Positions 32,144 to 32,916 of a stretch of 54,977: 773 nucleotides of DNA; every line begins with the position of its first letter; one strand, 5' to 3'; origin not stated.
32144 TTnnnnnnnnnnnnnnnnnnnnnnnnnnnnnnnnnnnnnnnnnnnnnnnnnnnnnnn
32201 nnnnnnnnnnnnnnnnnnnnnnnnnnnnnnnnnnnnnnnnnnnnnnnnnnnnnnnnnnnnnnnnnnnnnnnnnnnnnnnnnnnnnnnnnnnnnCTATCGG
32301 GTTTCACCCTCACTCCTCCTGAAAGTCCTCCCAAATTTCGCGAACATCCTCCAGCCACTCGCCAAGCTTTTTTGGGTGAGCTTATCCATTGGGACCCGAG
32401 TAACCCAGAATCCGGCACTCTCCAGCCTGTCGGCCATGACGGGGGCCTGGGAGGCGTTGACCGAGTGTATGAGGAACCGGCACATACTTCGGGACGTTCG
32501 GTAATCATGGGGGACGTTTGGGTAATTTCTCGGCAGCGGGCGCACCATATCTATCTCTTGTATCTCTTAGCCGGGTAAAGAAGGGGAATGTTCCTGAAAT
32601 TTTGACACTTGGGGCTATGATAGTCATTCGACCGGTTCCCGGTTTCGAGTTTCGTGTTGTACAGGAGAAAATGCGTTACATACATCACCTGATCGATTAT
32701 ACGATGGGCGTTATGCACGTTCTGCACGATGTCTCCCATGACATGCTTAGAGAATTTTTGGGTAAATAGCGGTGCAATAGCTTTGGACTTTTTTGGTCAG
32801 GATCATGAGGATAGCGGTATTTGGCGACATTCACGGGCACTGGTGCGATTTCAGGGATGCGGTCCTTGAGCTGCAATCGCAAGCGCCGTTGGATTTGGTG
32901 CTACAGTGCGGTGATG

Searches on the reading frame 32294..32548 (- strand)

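Call 42: search_protein_families(library=pfam, proteins=[window:32294-32548:-], max_evalue=0.01)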
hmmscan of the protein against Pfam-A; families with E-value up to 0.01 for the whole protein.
window:32294-32548:- (84 aa): 0 families

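Call 69: search_protein_families(library=pfam, proteins=[window:32297-32548:-], max_evalue=10)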
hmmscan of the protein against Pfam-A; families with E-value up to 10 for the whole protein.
seq(84 aa): 1 family
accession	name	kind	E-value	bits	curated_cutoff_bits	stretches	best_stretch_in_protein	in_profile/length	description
PF18870.6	HEPN_RES_NTD1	-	0.26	12.1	27.4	1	38-72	83-116/131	HEPN/RES N-terminal domain 1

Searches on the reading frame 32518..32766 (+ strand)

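Call 69: search_protein_families(library=pfam, proteins=[window:32518-32766:+], max_evalue=10)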
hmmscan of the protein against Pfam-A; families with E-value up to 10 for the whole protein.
seq(83 aa): 1 family
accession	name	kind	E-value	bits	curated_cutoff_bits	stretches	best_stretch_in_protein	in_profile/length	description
PF11460.13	DUF3007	-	0.095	13.4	25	1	11-66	21-76/96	Protein of unknown function (DUF3007)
